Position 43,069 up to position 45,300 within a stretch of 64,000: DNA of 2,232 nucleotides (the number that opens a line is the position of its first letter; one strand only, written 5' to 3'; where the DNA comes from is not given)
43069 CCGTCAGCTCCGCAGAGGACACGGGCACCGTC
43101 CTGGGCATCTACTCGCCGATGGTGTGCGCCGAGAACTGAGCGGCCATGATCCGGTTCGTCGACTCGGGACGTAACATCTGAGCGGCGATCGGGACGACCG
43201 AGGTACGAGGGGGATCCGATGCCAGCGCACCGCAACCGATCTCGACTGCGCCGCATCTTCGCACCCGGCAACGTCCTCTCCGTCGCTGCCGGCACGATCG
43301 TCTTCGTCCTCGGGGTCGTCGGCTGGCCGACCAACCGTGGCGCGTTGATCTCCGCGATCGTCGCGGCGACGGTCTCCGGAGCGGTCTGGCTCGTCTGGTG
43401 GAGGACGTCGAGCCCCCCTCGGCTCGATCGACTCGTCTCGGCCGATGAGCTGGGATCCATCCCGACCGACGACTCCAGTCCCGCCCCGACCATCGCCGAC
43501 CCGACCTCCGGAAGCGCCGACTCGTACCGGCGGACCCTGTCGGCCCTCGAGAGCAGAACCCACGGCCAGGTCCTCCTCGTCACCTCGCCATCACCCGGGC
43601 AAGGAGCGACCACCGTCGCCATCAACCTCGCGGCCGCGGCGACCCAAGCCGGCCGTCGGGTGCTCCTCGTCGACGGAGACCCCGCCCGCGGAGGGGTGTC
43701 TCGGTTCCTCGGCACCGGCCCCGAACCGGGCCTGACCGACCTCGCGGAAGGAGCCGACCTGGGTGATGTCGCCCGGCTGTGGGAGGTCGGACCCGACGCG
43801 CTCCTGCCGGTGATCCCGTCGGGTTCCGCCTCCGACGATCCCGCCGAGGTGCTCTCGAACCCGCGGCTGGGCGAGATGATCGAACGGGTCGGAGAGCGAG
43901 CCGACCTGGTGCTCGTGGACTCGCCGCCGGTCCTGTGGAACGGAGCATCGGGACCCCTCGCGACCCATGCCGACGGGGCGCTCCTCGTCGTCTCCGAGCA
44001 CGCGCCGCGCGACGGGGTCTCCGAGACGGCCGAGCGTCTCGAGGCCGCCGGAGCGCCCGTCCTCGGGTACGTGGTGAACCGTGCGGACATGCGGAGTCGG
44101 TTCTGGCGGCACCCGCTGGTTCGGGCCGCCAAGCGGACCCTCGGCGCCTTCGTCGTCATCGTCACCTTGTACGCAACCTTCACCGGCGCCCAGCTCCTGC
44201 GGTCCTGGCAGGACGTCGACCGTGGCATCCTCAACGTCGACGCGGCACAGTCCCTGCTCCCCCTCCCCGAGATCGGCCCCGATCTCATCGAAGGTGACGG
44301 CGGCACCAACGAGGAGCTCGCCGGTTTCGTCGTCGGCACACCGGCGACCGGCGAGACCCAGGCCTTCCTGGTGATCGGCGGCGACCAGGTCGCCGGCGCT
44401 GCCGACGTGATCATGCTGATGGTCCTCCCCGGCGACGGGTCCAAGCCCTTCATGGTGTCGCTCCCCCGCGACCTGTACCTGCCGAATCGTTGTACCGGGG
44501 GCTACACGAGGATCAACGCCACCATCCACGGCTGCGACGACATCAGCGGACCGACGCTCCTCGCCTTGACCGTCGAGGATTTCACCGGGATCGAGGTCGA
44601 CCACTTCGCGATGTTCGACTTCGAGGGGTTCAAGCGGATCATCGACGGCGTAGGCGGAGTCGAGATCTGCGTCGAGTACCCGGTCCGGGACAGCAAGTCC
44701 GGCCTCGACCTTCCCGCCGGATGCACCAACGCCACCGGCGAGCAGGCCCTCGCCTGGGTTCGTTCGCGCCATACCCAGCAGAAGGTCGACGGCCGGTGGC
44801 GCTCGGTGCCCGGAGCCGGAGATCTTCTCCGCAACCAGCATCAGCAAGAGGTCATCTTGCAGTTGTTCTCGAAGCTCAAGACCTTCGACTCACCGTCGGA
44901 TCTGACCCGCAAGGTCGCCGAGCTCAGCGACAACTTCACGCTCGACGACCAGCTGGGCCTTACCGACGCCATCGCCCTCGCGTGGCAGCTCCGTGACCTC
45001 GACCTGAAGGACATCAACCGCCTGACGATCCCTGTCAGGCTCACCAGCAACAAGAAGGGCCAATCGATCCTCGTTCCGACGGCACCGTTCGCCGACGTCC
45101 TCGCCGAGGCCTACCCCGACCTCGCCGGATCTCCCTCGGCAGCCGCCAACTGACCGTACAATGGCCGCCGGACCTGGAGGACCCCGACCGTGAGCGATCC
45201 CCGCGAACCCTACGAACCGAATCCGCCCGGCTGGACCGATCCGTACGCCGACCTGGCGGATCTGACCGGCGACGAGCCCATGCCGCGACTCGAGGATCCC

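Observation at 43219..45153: Single polypeptide fusing a CpsC/CpsD-like BY-kinase module with a dead Walker A to an extracellular LCP (LytR-CpsA-Psr) domain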

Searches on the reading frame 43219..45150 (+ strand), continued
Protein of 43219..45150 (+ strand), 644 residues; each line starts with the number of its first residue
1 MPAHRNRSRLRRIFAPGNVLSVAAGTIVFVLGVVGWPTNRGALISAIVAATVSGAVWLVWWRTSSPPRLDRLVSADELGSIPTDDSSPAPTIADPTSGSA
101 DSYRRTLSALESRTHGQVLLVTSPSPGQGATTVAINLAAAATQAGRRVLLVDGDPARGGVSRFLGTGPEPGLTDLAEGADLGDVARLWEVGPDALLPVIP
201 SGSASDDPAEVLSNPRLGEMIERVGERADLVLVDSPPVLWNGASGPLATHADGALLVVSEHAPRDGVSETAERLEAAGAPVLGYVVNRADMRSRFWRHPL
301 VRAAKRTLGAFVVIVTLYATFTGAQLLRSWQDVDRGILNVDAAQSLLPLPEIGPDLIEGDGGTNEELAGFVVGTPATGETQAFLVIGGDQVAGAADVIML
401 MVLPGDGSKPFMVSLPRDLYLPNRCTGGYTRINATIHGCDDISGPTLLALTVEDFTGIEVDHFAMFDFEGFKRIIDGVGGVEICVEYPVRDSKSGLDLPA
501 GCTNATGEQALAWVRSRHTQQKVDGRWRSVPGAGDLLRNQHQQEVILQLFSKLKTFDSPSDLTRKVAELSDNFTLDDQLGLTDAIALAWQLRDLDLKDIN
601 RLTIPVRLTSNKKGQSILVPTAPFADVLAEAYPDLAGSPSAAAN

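Call 21: predict_structure(alignment_id=A1)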
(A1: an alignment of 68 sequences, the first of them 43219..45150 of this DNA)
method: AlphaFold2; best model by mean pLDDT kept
length: 644 residues; sequences in the alignment: 68
mean_pLDDT: 87.4   pTM: 0.69
mean pLDDT of the five models: 87.4, 86.4, 85.8, 83.9, 83.8
residues with pLDDT >= 90: 351; 70-90: 254; 50-70: 26; < 50: 13
segments of 3 or more residues with pLDDT < 50: 1-7, 639-644
pLDDT, mean of each block of 10 residues (from residue 1): 47 83 94 90 94 94 74 85 73 85 92 84 89 93 93 89 89 93 92 92 88 89 90 90 81 91 82 90 86 71 92 94 88 91 91 78 73 86 90 87 91 94 93 93 95 96 93 92 95 93 95 91 93 80 90 84 86 89 83 88 91 91 92 72 36
secondary structure, 60 per line:
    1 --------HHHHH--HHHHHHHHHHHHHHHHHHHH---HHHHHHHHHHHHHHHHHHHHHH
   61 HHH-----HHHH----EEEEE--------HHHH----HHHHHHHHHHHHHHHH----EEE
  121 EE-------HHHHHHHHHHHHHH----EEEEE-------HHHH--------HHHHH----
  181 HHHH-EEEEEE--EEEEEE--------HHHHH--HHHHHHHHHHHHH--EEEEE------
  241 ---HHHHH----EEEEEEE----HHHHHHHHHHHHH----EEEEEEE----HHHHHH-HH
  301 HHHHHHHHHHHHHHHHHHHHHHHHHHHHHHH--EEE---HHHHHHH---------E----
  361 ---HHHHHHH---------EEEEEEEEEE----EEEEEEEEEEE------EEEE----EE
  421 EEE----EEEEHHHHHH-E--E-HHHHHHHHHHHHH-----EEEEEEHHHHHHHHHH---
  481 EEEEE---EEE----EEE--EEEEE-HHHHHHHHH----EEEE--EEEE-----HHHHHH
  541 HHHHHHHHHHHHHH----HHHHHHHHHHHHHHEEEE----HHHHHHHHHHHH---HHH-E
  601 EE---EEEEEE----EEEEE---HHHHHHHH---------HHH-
elements in order: H9-13 H16-35 H39-63 H69-72 E77-81 H90-93 H98-113 E118-122 H130-143 E148-152 H160-163 H172-176 H181-184 E186-191 E194-199 H208-212 H215-227 E230-234 H244-248 E253-259 H264-276 E281-287 H292-297 H299-331 E334-336 H340-346 H364-370 E380-389 E394-404 E411-414 E419-423 E428-431 H432-437 H444-456 E462-467 H468-477 E481-485 E489-491 E496-498 E501-505 H507-515 E520-523 E526-529 H535-554 H559-572 E573-576 H581-592 E600-602 E606-611 E616-620 H624-631

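Call 23: fold_search(model_id=the predicted structure, library=pdb)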
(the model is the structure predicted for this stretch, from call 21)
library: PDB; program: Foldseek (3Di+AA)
matches with E <= 10: 1264; with E <= 0.001: 159
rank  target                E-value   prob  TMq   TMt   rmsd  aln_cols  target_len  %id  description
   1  5v8c                  2.9e-18  1.00  0.33  0.72   5.8       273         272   29  LytR-Csp2A-Psr enzyme from Actinomyces oris (released 2018-04-11)
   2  8qty                  5.2e-16  1.00  0.32  0.71   4.3       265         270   23  LytR LCP domain from Streptococcus dysgalactiae subs. dysgalactiae (released 2024-09-04)
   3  7nhr_E                6.5e-16  1.00  0.35  0.42   4.7       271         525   23  Putative transmembrane protein Wzc K540M C1 (released 2021-08-25)
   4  7nhs_A                7.2e-16  1.00  0.34  0.42   4.5       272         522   23  Wzc K540M C8 (released 2021-08-25)
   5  7nhr_B                8.5e-16  1.00  0.34  0.39   4.7       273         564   23  Putative transmembrane protein Wzc K540M C1 (released 2021-08-25)
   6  6uf3                  9.5e-16  1.00  0.32  0.76   4.0       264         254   23  Crystal structure of B. subtilis TagV (released 2020-01-29)
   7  7nhr_C                1.9e-15  1.00  0.35  0.39   4.6       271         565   23  Putative transmembrane protein Wzc K540M C1 (released 2021-08-25)
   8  7nib_B                3.3e-15  1.00  0.34  0.39   4.0       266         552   23  Wzc-K540M-4YE C1 (released 2021-08-25)
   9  4jlv                  3.5e-15  1.00  0.32  0.87   2.1       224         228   26  Crystal structure of the chimerical protein CapA1B1 in complex with ADP-Mg (released 2014-02-05)
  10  7nib_F                8.3e-15  1.00  0.34  0.42   3.9       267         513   24  Wzc-K540M-4YE C1 (released 2021-08-25)
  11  9exo_B                8.3e-15  1.00  0.34  0.39   4.8       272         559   23  Wzc-K540M-2YE MgADP C1 (released 2025-04-23)
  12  6z0p_A                1.1e-14  1.00  0.30  0.76   3.4       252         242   27  BceF Tyrosine Kinase Domain (released 2021-04-14)
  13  9exo_E                1.1e-14  1.00  0.35  0.43   4.8       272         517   23  Wzc-K540M-2YE MgADP C1 (released 2025-04-23)
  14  9exq_E                1.2e-14  1.00  0.34  0.41   3.8       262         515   24  Wzc-K540M-3YE-N711Y MgADP C1 (released 2025-04-23)
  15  7nhr_A                1.2e-14  1.00  0.34  0.33   4.6       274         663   23  Putative transmembrane protein Wzc K540M C1 (released 2021-08-25)
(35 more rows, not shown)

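Call 34: find_related_loci(query=A1, collection=genome_contigs, flank=6000)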
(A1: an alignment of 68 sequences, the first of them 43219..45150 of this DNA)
Query A1 (644 aa) in genome_contigs; peptide patterns used: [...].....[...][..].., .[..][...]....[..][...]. (x = any residue, [..] = any of these).
599 stretches matched a pattern (row limit reached: there are more); 449 encode a relative of the query (tblastn E <= 1e-3); the best 80 are kept; 80 distinct loci.
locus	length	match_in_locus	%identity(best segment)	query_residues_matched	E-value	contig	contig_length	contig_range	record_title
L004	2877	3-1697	95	80-644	0e+0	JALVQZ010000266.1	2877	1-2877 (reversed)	MAG: Acidimicrobiia bacterium isolate A3_metabat2_scaf2bin.085 A3_NODE_82882_length_2877_cov_2.627636, whole genome shot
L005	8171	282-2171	65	7-635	0e+0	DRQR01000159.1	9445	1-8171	MAG TPA_asm: Actinomycetota bacterium isolate HyVt-587 HyVt-587_k145_444920, whole genome shotgun sequence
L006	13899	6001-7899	59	6-635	0e+0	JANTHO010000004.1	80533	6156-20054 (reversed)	MAG: Acidimicrobiia bacterium isolate bin30015 c_000000000007, whole genome shotgun sequence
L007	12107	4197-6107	59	6-639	0e+0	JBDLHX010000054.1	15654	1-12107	MAG: Actinomycetota bacterium isolate MAG003 MAG003_54, whole genome shotgun sequence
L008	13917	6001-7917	56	8-643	0e+0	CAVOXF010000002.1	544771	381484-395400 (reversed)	MAG: uncultured Actinomycetota bacterium isolate MFD09964.bin.1.174 genome assembly, contig: contig_18490, whole genome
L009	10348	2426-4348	57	11-644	0e+0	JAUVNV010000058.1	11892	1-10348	MAG: Acidimicrobiia bacterium isolate CSMAG_619 CSMAG_619_k141_1093284_length_11892_cov_10.0000, whole genome shotgun se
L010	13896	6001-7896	56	11-639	0e+0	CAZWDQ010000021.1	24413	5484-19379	MAG TPA_asm: uncultured Acidimicrobiaceae bacterium isolate SRP155585_co2_192 genome assembly, contig: NODE_861_length_2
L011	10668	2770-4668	56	11-640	0e+0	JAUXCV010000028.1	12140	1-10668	MAG: Acidimicrobiia bacterium isolate CSMAG_2834 CSMAG_2834_k119_1724254_length_12140_cov_13.0000, whole genome shotgun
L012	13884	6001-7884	55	11-635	0e+0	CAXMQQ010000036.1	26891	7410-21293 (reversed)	MAG: uncultured Acidimicrobiia bacterium isolate 10C-St20-MC-01_bin.8.orig genome assembly, contig: k141_453933, whole g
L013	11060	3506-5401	56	11-639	0e+0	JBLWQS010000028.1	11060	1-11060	MAG: Acidimicrobiia bacterium isolate Y21vigr1_06 NODE_28_length_11060_cov_4.177647, whole genome shotgun sequence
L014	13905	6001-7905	55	11-642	0e+0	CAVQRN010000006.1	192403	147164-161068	MAG: uncultured Actinomycetota bacterium isolate MFD09779.bin.2.174 genome assembly, contig: contig_42603, whole genome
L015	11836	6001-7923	55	6-642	0e+0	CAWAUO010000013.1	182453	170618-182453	MAG: uncultured Actinomycetota bacterium isolate MFD03804.bin.3.97 genome assembly, contig: contig_42278, whole genome s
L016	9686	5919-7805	54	11-635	0e+0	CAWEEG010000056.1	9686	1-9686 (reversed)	MAG: uncultured Actinomycetota bacterium isolate MFD03804.bin.2.68 genome assembly, contig: contig_93777, whole genome s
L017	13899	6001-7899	56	11-640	0e+0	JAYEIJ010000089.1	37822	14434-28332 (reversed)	MAG: Actinomycetota bacterium isolate MAG194 MAG194_89, whole genome shotgun sequence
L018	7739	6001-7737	56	6-581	0e+0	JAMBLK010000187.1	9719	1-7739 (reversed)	MAG: Actinomycetes bacterium isolate H2.bin.94 k83_1040814, whole genome shotgun sequence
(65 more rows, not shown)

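Call 62: list_cluster_members(proteins=[window:43219-45150:+, P0121, P0123, P0125, P0126, P0132, P0136, P0130])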
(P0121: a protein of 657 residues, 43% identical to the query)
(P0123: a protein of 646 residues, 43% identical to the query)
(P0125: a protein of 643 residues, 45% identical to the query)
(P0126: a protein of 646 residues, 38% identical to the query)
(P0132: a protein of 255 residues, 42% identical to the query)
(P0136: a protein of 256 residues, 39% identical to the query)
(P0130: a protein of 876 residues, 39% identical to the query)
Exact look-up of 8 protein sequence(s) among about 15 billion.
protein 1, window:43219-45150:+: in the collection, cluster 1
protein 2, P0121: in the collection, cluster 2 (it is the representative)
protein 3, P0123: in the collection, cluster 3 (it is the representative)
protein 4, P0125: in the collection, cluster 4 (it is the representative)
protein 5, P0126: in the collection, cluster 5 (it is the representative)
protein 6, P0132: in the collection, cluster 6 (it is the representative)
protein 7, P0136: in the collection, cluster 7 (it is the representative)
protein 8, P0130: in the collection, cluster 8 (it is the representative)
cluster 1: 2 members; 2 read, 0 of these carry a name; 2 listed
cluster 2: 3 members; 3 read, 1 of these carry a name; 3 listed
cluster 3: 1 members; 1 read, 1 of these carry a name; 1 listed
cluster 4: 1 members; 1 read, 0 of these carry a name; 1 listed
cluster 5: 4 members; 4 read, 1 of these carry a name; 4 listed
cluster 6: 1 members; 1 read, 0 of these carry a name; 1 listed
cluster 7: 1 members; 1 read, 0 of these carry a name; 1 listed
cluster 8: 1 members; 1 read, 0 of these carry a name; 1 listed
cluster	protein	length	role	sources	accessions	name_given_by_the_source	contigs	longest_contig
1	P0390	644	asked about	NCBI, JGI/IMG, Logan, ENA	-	-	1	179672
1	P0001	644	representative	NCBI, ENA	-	-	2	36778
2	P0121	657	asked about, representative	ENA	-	-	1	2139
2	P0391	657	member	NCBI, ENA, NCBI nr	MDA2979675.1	MAG: LCP family protein [Actinomycetota bacterium] | LCP family protein [Actinomycetota bacterium]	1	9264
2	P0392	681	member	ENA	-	-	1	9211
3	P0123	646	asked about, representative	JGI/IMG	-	LCP family protein required for cell wall assembly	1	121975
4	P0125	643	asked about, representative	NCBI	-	-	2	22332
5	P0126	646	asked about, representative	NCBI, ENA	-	-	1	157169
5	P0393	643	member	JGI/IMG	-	LCP family protein required for cell wall assembly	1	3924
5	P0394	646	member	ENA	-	-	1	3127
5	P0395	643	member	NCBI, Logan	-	-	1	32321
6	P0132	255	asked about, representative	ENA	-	-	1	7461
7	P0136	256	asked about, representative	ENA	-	-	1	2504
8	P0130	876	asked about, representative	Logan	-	-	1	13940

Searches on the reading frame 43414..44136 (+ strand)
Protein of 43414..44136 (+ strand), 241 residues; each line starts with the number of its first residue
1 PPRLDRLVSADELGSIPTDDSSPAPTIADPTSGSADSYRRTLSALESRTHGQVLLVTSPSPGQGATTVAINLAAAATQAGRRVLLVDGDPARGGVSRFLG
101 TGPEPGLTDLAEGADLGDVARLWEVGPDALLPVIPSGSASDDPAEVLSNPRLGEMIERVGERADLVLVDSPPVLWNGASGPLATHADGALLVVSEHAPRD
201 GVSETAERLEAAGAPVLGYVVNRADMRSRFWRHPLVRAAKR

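Call 11: search_solved_structures(query=window:43414-44136:+, max_evalue=0.01, show_alignments=3)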
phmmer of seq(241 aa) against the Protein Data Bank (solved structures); distinct sequences matched with E-value up to 0.01: 35.
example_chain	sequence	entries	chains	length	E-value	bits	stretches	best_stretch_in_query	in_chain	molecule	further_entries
6z0p_A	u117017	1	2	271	7.9e-24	87.9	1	34-230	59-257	BceF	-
3la6_A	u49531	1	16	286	4e-22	82.3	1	29-228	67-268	Tyrosine-protein kinase wzc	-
9xgv_A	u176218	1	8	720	3.2e-21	79.4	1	37-228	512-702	Tyrosine-protein kinase wzc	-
9r62_I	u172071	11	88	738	3.2e-21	79.4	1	37-228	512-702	Tyrosine-protein kinase wzc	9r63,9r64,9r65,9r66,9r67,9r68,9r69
4jlv_A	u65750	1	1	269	1.4e-17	67.5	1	30-226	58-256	C-terminal fragment of Membrane protein CapA1, Putative uncharacterized protein capB1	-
3cio_A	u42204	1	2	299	2.3e-17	66.8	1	34-227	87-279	Tyrosine-protein kinase etk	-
6u1q_A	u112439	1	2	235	2.4e-17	66.7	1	52-227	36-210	VpsO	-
9exq_D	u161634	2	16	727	1.6e-15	60.8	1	25-232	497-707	Putative transmembrane protein Wzc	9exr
7ni2_A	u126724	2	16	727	1.7e-15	60.7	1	25-227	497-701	Tyrosine-protein kinase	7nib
9i2q_D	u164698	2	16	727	1.7e-15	60.7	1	25-227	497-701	Putative transmembrane protein Wzc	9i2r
9exo_H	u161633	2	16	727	1.7e-15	60.7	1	25-227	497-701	Putative transmembrane protein Wzc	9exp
7nhr_A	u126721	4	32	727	1.7e-15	60.7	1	25-227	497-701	Putative transmembrane protein Wzc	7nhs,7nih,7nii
4jmp_A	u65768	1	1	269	3.4e-15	59.7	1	49-225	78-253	C-terminal fragment of CapA, Protein tyrosine kinase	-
3bfv_A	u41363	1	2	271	3.5e-15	59.6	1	49-225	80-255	Membrane protein CapA1, Protein tyrosine kinase,Protein tyrosine kinase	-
2ved_A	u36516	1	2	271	3.5e-15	59.6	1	49-225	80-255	MEMBRANE PROTEIN CAPA1, PROTEIN TYROSINE KINASE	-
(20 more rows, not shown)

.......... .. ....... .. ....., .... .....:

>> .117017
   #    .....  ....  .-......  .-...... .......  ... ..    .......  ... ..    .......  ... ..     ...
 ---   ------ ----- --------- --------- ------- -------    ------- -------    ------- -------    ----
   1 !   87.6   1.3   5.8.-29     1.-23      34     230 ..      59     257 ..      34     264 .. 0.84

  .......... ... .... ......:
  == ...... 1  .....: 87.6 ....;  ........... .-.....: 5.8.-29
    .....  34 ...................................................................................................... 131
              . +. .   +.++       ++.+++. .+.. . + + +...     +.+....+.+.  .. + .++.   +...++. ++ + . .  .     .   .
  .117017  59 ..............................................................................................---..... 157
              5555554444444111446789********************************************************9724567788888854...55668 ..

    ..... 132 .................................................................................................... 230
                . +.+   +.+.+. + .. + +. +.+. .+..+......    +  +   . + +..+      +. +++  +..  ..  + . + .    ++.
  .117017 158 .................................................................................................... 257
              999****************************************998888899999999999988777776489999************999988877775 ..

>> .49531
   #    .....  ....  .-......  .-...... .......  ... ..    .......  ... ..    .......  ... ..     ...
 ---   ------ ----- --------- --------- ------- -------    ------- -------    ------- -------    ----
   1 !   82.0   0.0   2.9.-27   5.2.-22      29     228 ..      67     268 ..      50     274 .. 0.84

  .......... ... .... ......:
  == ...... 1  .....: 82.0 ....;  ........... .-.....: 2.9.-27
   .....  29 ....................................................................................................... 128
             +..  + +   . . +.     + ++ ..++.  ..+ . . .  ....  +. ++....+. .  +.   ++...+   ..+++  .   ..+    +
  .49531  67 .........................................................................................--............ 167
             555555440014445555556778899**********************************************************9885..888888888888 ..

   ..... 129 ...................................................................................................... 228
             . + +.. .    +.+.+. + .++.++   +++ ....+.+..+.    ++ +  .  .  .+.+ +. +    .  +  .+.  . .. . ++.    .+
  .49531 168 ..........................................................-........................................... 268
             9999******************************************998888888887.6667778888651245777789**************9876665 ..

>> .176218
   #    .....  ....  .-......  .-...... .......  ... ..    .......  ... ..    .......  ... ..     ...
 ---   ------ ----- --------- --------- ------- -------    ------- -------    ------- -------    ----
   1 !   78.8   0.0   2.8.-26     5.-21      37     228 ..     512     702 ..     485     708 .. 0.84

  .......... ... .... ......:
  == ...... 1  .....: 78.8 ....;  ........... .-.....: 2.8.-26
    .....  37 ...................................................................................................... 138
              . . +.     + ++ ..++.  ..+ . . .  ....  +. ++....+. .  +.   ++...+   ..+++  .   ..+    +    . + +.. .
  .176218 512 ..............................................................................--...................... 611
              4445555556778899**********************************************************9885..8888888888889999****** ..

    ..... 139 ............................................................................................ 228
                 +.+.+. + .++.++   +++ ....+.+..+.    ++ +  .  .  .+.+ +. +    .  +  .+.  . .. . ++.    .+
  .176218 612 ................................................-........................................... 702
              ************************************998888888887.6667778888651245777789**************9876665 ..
